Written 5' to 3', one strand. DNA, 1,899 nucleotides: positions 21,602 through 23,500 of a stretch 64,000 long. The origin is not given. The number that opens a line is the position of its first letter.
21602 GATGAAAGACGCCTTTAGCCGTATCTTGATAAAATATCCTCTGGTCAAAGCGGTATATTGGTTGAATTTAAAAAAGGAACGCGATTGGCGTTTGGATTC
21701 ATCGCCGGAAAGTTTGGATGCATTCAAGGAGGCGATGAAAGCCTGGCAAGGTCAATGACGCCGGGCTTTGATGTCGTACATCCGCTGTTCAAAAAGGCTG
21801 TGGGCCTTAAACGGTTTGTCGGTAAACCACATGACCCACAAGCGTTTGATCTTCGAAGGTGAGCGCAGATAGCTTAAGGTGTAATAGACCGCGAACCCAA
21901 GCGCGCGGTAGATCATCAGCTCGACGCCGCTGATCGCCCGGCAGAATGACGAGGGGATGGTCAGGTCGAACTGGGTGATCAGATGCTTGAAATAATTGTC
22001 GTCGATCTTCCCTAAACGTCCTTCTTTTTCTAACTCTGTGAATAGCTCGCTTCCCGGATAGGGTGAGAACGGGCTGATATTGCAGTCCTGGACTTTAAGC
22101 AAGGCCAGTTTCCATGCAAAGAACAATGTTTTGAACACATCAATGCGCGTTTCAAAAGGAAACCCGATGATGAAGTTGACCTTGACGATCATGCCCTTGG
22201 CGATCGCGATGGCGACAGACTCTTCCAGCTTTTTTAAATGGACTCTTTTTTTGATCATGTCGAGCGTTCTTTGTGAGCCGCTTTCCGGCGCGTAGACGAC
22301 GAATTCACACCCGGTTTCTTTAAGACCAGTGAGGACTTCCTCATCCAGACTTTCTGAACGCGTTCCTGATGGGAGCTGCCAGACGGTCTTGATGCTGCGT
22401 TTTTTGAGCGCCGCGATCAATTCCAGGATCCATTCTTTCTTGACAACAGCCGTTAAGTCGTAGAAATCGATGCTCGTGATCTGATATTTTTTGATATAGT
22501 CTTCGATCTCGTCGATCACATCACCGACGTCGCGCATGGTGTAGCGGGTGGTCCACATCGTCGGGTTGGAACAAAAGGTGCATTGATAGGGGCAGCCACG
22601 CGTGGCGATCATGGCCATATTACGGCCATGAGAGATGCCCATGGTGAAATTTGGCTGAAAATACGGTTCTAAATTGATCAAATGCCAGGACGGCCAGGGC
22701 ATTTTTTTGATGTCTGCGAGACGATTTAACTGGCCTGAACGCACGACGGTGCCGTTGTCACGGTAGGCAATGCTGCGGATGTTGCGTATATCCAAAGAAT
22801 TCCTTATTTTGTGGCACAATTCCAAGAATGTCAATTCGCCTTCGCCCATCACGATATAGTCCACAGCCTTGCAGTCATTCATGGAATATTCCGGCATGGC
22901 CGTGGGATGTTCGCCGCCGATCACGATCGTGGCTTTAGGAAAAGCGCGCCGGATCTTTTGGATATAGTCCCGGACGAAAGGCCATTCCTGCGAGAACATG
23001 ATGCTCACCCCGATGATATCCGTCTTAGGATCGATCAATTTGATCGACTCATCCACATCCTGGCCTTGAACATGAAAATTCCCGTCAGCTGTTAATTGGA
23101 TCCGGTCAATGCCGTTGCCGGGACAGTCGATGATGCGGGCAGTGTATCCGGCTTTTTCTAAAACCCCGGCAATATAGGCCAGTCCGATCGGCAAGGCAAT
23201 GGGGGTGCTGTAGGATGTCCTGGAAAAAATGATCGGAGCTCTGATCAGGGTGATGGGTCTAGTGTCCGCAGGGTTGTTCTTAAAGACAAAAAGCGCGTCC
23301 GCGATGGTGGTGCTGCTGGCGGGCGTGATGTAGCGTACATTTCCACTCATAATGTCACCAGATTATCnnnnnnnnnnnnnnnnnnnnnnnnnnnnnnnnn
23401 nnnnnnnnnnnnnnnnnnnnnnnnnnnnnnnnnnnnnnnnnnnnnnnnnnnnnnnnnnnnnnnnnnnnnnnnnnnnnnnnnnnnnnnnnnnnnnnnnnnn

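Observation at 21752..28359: CDP-3,6-dideoxyhexose glycan locus: divergent B12-radical-SAM enzyme, lipid-carrier GT2, and no E3 reductase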

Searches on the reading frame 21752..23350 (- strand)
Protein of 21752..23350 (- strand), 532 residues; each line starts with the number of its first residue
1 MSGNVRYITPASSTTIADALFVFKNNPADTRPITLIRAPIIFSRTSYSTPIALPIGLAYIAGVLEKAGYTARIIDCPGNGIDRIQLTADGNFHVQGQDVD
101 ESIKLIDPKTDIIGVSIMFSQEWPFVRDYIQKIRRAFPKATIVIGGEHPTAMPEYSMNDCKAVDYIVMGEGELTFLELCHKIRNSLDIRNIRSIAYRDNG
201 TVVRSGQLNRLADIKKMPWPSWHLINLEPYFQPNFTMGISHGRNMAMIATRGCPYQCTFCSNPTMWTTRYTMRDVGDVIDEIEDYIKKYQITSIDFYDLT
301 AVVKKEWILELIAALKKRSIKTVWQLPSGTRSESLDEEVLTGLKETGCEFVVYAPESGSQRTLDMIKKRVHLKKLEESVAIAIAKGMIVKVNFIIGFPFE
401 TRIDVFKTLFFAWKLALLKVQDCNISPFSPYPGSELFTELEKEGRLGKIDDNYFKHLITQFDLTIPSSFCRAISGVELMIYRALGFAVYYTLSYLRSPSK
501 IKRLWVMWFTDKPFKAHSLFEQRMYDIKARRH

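Call 3: search_protein_families(library=pfam, proteins=[window:21752-23350:-])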
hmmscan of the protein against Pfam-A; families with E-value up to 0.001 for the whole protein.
window:21752-23350:- (532 aa): 3 families
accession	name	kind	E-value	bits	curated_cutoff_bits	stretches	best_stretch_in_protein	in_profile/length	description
PF04055.27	Radical_SAM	-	2.6e-20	73.7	29.5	1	247-411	1-165/166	Radical SAM superfamily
PF02310.24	B12-binding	-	8.3e-20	71.3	32.1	1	53-178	13-120/121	B12 binding domain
PF13353.11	Fer4_12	-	3.9e-06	27.7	22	1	249-338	11-100/137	4Fe-4S single cluster domain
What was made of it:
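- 21752..23350 (-): Class-B-like (B12-binding domain) radical SAM enzyme, 532 aa, from an unnamed family. Probable sugar-tailoring enzyme of the locus. Pfam B12-binding and Radical_SAM domains (call 3).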

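Call 4: search_protein_families(library=ncbifam, proteins=[window:21752-23350:-])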
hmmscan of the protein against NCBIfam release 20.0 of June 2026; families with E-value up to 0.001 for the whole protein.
window:21752-23350:- (532 aa): 31 families (the best 25 are shown)
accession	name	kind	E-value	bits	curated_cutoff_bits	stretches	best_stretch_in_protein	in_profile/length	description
NF038361.1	rSAM_Sden_1168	equivalog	5.3e-49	167.2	575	1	25-444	56-477/560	Sden_1168 family B12-binding radical SAM P-methyltransferase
TIGR02026.1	BchE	equivalog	7.3e-40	137.2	481.35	1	54-464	22-411/497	magnesium-protoporphyrin IX monomethyl ester anaerobic oxidative cyclase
TIGR03471.1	HpnJ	equivalog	1.2e-36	126.6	577.6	1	129-448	87-395/472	hopanoid biosynthesis associated radical SAM protein HpnJ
TIGR04013.1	B12_SAM_MJ_1487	hypoth_equivalog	1.1e-35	123.2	251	1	100-438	32-355/382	TIGR04013 family B12-binding domain/radical SAM domain-containing protein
NF050148.1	rSAM_ApyD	equivalog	6.5e-33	114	750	1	55-446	26-399/645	RiPP biosynthesis radical SAM protein ApyD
TIGR04072.2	rSAM_ladder_B12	equivalog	2.9e-29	102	360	1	53-409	17-343/443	lipid biosynthesis B12-binding/radical SAM protein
TIGR04385.1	B12_rSAM_cofa1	equivalog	5e-29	101.8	450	1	52-405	18-354/438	B12 lower ligand biosynthesis radical SAM protein BzaD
TIGR04014.1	B12_SAM_MJ_0865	equivalog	1.4e-28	99.8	360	1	107-438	36-356/434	methyl-coenzyme M reductase glutamine C-methyltransferase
TIGR04479.1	bcpD_PhpK_rSAM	subfamily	2.4e-27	95.5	600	1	104-410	105-404/504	PhpK family radical SAM P-methyltransferase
TIGR04367.1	HpnR_B12_rSAM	equivalog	5.2e-25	87.9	650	1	54-439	22-372/490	hopanoid C-3 methylase HpnR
TIGR03975.1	rSAM_ocin_1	subfamily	1.6e-23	83.1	281.85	1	105-402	124-417/606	RiPP maturation radical SAM C-methyltransferase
NF033070.1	rSAM_AprD4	equivalog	3.9e-23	82.1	500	1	211-445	167-395/456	AprD4 family radical SAM diol-dehydratase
TIGR04295.1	B12_rSAM_oligo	hypoth_equivalog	3e-21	75.6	400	1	53-439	24-383/422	TIGR04295 family B12-binding domain-containing radical SAM protein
NF040542.1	rSAM_RCCLKC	equivalog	2.3e-18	66.6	450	1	110-406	49-341/423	arsinothricin biosynthesis radical SAM protein ArsL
NF033712.0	B12_rSAM_KedN5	subfamily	5.5e-17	61.2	700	1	107-260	60-211/624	KedN5 family methylcobalamin-dependent radical SAM C-methyltransferase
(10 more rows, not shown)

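Call 10: find_homologous_proteins(query=window:21752-23350:-)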
Query window:21752-23350:- (532 aa): 4968 proteins with E <= 0.001 among 8000 candidates; the best 120 are listed.
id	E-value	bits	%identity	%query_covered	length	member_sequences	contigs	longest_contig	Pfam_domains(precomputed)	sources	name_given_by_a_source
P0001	0.0e+0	1231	100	100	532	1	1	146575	PF04055.28,PF13353.12,PF02310.25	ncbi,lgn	-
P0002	0.0e+0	1020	83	99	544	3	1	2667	PF04055.28,PF02310.25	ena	-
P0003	1.0e-278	943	75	99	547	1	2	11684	PF04055.28,PF13353.12,PF02310.25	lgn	-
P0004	5.9e-252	855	69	99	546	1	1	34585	PF04055.28,PF02310.25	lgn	-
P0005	1.7e-247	840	65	99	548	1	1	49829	PF04055.28,PF02310.25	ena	-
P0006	3.4e-236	803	64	99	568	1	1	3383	PF04055.28,PF02310.25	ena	-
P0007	2.8e-233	793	63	99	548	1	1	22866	PF04055.28,PF02310.25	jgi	jgi:radical SAM superfamily enzyme YgiQ (UPF0313 family)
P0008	2.6e-232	790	63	99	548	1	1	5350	PF04055.28,PF02310.25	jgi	jgi:radical SAM superfamily enzyme YgiQ (UPF0313 family)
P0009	3.0e-232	790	63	99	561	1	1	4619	PF04055.28,PF02310.25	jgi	-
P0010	2.7e-231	787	63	99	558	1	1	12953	PF04055.28,PF02310.25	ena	-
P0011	3.3e-231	786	64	99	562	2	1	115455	PF04055.28,PF02310.25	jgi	jgi:radical SAM superfamily enzyme YgiQ (UPF0313 family)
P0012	1.2e-230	785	63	99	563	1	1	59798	PF04055.28,PF02310.25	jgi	jgi:radical SAM superfamily enzyme YgiQ (UPF0313 family)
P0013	9.9e-229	778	62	99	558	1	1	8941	PF04055.28,PF02310.25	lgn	-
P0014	6.5e-228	776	62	99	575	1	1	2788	PF04055.28,PF13353.12,PF02310.25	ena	-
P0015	2.0e-227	774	62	99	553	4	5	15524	PF04055.28,PF02310.25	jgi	jgi:anaerobic magnesium-protoporphyrin IX monomethyl ester cyclase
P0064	2.0e-219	748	59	99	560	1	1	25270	PF04055.28,PF02310.25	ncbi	-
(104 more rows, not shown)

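Call 13: find_encoding_contigs(protein=P0001, flank=10000, max_places=3)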
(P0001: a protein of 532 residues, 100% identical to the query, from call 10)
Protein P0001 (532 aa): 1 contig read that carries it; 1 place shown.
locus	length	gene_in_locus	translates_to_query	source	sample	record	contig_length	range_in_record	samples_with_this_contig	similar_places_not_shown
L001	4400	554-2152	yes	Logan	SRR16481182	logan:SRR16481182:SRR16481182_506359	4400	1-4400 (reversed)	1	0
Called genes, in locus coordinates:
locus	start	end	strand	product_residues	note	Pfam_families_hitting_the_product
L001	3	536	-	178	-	?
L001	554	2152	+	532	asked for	PF02310:B12-binding, PF04055:Radical_SAM, PF13353:Fer4_12 (weak)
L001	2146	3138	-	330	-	PF02156:Glyco_hydro_26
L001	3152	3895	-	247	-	PF12811:BaxI_1, PF01027:Bax1-I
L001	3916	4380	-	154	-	PF04608:PgpA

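Call 14: find_encoding_contigs(protein=P0005, flank=10000, max_places=3)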
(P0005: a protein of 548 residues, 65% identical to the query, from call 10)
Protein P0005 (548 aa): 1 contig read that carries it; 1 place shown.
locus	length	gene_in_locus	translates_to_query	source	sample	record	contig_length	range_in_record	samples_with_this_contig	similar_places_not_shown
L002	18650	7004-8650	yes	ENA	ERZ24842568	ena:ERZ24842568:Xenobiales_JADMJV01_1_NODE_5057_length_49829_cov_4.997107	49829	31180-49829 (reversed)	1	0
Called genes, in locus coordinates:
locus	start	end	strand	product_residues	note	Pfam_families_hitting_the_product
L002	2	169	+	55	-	?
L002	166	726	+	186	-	-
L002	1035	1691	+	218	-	PF13458:Peripla_BP_6, PF01094:ANF_receptor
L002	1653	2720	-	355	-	PF24096:DUF7379, PF00561:Abhydrolase_1 (weak), PF01674:Lipase_2 (faint), PF06028:DUF915, PF12697:Abhydrolase_6 (weak)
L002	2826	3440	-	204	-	-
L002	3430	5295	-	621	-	-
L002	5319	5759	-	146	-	-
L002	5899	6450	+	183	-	PF14907:NTP_transf_5 (weak)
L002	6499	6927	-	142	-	-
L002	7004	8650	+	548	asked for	PF02310:B12-binding, PF04055:Radical_SAM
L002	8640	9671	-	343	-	PF00881:Nitroreductase (weak)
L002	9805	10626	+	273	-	-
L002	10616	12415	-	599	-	PF00890:FAD_binding_2, PF12831:FAD_oxidored (weak), PF13450:NAD_binding_8 (weak)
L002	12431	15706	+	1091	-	PF00672:HAMP, PF01590:GAF (weak), PF13185:GAF_2, PF00512:HisKA, PF02518:HATPase_c, PF00072:Response_reg, PF01627:Hpt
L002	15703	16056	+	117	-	PF00072:Response_reg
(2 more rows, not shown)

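Call 15: find_encoding_contigs(protein=P0011, flank=10000, max_places=3)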
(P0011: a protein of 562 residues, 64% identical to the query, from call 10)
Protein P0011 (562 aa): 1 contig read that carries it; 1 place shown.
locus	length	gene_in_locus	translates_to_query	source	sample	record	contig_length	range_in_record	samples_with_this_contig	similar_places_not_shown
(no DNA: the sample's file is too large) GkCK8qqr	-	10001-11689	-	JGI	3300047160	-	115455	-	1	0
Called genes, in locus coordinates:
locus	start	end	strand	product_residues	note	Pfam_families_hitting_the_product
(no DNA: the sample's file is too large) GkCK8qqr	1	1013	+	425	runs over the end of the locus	PF13562:NTP_transf_4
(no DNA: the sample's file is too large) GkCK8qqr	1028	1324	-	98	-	PF12321:DUF3634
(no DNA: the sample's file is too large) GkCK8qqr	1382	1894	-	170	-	PF12973:Cupin_7 (weak), PF14499:DUF4437, PF07883:Cupin_2 (weak)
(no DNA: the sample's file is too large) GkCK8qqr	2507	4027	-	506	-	PF00772:DnaB, PF13481:AAA_25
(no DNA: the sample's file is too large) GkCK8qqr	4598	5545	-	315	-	PF01261:AP_endonuc_2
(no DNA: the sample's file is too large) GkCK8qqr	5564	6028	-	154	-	PF01161:PBP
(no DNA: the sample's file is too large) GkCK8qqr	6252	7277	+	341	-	PF00348:polyprenyl_synt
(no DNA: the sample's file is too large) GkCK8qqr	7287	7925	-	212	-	PF12766:Pyridox_oxase_2, PF01243:PNPOx_N, PF10590:PNP_phzG_C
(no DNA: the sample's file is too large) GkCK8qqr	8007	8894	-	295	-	PF06187:DUF993 (weak)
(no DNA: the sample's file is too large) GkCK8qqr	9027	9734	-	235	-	-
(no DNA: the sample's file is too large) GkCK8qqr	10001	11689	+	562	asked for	PF02310:B12-binding, PF04055:Radical_SAM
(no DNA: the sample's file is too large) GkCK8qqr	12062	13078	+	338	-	PF07963:N_methyl, PF07596:SBP_bac_10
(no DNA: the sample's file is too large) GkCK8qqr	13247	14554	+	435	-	PF04542:Sigma70_r2, PF04545:Sigma70_r4, PF08281:Sigma70_r4_2, PF13205:Big_5 (weak)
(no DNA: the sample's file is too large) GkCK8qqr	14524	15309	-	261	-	PF00005:ABC_tran, PF02463:SMC_N (faint), PF13304:AAA_21 (weak)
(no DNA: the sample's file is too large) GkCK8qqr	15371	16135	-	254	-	PF02361:CbiQ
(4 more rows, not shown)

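Call 16: find_encoding_contigs(protein=P0003, flank=10000, max_places=3)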
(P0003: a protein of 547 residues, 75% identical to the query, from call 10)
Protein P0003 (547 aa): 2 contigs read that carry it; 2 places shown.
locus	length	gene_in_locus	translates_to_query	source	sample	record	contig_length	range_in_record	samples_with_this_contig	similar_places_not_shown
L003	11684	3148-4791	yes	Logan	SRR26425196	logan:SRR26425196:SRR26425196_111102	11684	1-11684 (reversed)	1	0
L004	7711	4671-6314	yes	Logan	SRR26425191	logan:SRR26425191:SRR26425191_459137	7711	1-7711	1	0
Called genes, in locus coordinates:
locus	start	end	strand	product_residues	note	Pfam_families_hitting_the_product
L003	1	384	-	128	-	?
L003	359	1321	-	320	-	PF01073:3Beta_HSD, PF01370:Epimerase, PF02719:Polysacc_synt_2, PF04321:RmlD_sub_bind, PF05368:NmrA, PF07993:NAD_binding_4 (faint), PF16363:GDP_Man_Dehyd, PF13460:NAD_binding_10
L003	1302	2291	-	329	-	PF05368:NmrA, PF01073:3Beta_HSD, PF01370:Epimerase, PF02719:Polysacc_synt_2, PF04321:RmlD_sub_bind, PF07993:NAD_binding_4, PF13460:NAD_binding_10, PF16363:GDP_Man_Dehyd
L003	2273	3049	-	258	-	PF00483:NTP_transferase, PF12804:NTP_transf_3 (weak)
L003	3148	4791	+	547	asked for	PF02310:B12-binding, PF04055:Radical_SAM, PF13353:Fer4_12 (weak)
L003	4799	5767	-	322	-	PF02156:Glyco_hydro_26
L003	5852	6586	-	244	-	PF12811:BaxI_1, PF01027:Bax1-I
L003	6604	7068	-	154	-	PF04608:PgpA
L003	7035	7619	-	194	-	PF01066:CDP-OH_P_transf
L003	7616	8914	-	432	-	PF00919:UPF0004, PF04055:Radical_SAM, PF01938:TRAM (weak), PF18693:TRAM_2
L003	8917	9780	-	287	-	PF13413:HTH_25, PF13464:RodZ_C (weak)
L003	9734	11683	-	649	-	?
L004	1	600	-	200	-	?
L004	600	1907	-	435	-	PF01041:DegT_DnrJ_EryC1, PF01053:Cys_Met_Meta_PP (weak)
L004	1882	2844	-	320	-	PF01073:3Beta_HSD, PF01370:Epimerase, PF02719:Polysacc_synt_2, PF04321:RmlD_sub_bind, PF05368:NmrA, PF07993:NAD_binding_4 (faint), PF16363:GDP_Man_Dehyd, PF13460:NAD_binding_10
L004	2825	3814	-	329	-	PF05368:NmrA, PF01073:3Beta_HSD, PF01370:Epimerase, PF02719:Polysacc_synt_2, PF04321:RmlD_sub_bind, PF07993:NAD_binding_4, PF13460:NAD_binding_10, PF16363:GDP_Man_Dehyd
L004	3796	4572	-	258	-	PF00483:NTP_transferase, PF12804:NTP_transf_3 (weak)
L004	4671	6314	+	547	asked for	PF02310:B12-binding, PF04055:Radical_SAM, PF13353:Fer4_12 (weak)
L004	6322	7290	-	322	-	PF02156:Glyco_hydro_26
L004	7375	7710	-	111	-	?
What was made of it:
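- The conserved arrangement in L003/L004 could be plain synteny among close relatives (call 16).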

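Call 17: find_encoding_contigs(protein=P0004, flank=10000, max_places=3)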
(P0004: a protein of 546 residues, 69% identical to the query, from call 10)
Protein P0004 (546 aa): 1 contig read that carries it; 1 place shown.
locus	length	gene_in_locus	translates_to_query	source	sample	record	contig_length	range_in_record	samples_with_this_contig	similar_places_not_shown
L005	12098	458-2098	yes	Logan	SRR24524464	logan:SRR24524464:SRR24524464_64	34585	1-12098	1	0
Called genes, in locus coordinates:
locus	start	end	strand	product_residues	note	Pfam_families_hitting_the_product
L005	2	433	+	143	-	?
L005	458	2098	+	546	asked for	PF02310:B12-binding, PF04055:Radical_SAM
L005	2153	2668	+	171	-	-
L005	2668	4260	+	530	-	PF07660:STN (faint), PF21305:type_II_gspD_N0 (weak), PF03958:Secretin_N, PF00263:Secretin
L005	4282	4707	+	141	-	PF07963:N_methyl (weak), PF08334:T2SSG, PF22434:PilW_C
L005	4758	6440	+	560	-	PF05157:MshEN, PF13604:AAA_30 (faint), PF00437:T2SSE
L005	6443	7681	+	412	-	PF28597:T2SSF_N (weak), PF00482:T2SSF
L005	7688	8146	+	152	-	PF07963:N_methyl (weak)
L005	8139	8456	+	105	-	-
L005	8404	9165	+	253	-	-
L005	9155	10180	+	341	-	PF21687:T2SSK_1st (faint)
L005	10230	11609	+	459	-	PF11104:PilM_2, PF05137:PilN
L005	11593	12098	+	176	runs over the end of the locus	PF04350:PilO (weak), PF10741:T2SSM_b (weak)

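Call 19: find_related_loci(query=A1, collection=genome_contigs, flank=10000)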
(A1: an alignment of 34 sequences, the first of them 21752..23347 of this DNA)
Query A1 (531 aa) in genome_contigs; peptide patterns used: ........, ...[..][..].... (x = any residue, [..] = any of these).
599 stretches matched a pattern (row limit reached: there are more); 573 encode a relative of the query (tblastn E <= 1e-3); the best 80 are kept; 79 distinct loci.
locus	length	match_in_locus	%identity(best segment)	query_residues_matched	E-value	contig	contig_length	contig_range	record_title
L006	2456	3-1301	84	99-531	0e+0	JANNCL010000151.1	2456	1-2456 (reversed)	MAG: Candidatus Omnitrophota bacterium isolate OTE_78_metabat_191 OTE_78_k141_2807512, whole genome shotgun sequence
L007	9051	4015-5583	62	3-525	0e+0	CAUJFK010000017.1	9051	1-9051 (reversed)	MAG: Acidobacteriota bacterium isolate KLAP106 genome assembly, contig: KLAP106_783299, whole genome shotgun sequence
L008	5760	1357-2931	61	6-529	0e+0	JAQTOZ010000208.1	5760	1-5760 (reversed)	MAG: Candidatus Omnitrophota bacterium isolate STB_104 NODE_43038_length_5760_cov_2.814486_Sandtown_B, whole genome shot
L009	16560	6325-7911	60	3-531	0e+0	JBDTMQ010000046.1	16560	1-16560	MAG: Acidobacteriota bacterium isolate cluster3_bin.13 NODE_13250_length_16560_cov_4.305907, whole genome shotgun sequen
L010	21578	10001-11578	59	7-531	0e+0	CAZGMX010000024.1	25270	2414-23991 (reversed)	MAG TPA_asm: uncultured Actinomycetota bacterium isolate binchicken_co232_128 genome assembly, contig: NODE_3571_length_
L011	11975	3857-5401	57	20-531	0e+0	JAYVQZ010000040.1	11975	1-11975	MAG: Deltaproteobacteria bacterium isolate GL72_UP_metabinner_28 GL72_UP_metabinner_28_39, whole genome shotgun sequence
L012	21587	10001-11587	59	3-530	0e+0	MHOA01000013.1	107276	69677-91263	MAG: Candidatus Ryanbacteria bacterium RIFCSPLOWO2_12_FULL_44_26 rifcsplowo2_12_scaffold_96, whole genome shotgun sequen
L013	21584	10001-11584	51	3-530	1e-172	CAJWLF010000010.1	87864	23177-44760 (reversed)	MAG TPA_asm: uncultured Chloroflexi bacterium isolate ERR599156_bin.184_MetaBAT_v2.12.1_MAG genome assembly, contig: NOD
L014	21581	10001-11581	48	5-531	3e-171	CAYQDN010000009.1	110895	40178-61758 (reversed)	MAG TPA_asm: uncultured Azospirillum sp. isolate SRP269290_co5_39 genome assembly, contig: NODE_24_length_110895_cov_18.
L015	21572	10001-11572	51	9-530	2e-168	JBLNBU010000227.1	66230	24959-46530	MAG: Actinomycetota bacterium isolate MAG143 PRJNA950955_bin5_renamed_226, whole genome shotgun sequence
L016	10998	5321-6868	48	15-530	3e-168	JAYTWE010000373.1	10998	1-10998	MAG: Magnetospirillum sp. isolate GFS_5764 GFS_5764_372, whole genome shotgun sequence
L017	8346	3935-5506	47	6-529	2e-164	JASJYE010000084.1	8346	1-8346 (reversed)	MAG: Candidatus Hydrogenedentota bacterium isolate MT_MAG10 NODE_5871_length_8346_cov_8.264624, whole genome shotgun seq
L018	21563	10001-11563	47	10-530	6e-164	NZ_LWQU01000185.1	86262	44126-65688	Magnetospirillum moscoviense strain BB-1 NODE_7_length_86262_cov_130.421_ID_4001, whole genome shotgun sequence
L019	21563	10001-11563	47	10-530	6e-164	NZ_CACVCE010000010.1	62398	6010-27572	Magnetospirillum sp. LM-5, whole genome shotgun sequence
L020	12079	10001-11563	47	5-525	8e-161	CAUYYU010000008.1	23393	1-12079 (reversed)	MAG: Chloroflexota bacterium isolate CB27_AW.76 genome assembly, contig: Ga0310120_10000857, whole genome shotgun sequen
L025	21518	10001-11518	48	28-529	3e-147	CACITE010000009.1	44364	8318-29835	uncultured Pelagibacteraceae bacterium isolate AG-439-H11 genome assembly, contig: AG-439-H11_NODE_9, whole genome shotg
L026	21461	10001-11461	48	7-493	6e-147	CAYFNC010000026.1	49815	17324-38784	MAG TPA_asm: uncultured Hyphomicrobiales bacterium isolate ERP019367_co2_49 genome assembly, contig: NODE_641_length_498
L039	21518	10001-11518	45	28-529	9e-140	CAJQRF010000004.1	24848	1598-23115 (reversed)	MAG: uncultured Pelagibacteraceae bacterium isolate RIS_SAG_06 genome assembly, contig: c_000000000480, whole genome sho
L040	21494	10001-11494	45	32-530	3e-139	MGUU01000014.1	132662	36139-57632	MAG: Elusimicrobia bacterium RIFCSPLOWO2_02_FULL_39_32 rifcsplowo2_02_scaffold_29, whole genome shotgun sequence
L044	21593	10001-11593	61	3-531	0e+0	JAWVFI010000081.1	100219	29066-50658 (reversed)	MAG: Blastocatellia bacterium isolate BP_45 scaffold_1217284, whole genome shotgun sequence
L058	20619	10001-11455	43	18-503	5e-130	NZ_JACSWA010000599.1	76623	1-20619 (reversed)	Spirulina sp. CCY15215 CCY15215_599, whole genome shotgun sequence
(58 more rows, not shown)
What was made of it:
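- Tried and rejected: The Omnitrophota assignment rests on the closest rSAM locus, L006 (84%), and on named homologues (calls 10, 19).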

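Call 27: find_encoding_contigs(protein=P0064, flank=10000, max_places=2)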
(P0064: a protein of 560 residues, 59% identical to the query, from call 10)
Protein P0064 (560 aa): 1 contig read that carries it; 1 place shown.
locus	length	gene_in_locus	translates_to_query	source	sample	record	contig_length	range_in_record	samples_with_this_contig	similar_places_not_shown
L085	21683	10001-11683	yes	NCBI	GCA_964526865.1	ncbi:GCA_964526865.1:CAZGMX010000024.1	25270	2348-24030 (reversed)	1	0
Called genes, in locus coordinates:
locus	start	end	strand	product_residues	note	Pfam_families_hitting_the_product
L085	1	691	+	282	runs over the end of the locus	PF02522:Antibiotic_NAT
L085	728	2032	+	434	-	-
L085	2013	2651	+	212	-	PF00117:GATase, PF01174:SNO (weak)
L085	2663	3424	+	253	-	PF00977:His_biosynth, PF01207:Dus (faint), PF03060:NMO (faint)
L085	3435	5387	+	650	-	PF02350:Epimerase_2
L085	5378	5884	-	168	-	PF05401:NodS (weak), PF13489:Methyltransf_23, PF08241:Methyltransf_11, PF08242:Methyltransf_12, PF13649:Methyltransf_25, PF13847:Methyltransf_31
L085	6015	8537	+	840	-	PF09586:YfhO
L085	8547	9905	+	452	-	-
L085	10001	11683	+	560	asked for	PF02310:B12-binding, PF04055:Radical_SAM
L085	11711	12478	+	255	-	PF00483:NTP_transferase, PF12804:NTP_transf_3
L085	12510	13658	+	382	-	PF01370:Epimerase, PF04321:RmlD_sub_bind (faint), PF16363:GDP_Man_Dehyd, PF02719:Polysacc_synt_2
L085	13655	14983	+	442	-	PF01041:DegT_DnrJ_EryC1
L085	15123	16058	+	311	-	PF01370:Epimerase, PF16363:GDP_Man_Dehyd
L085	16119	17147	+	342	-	PF00535:Glycos_transf_2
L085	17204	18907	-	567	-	-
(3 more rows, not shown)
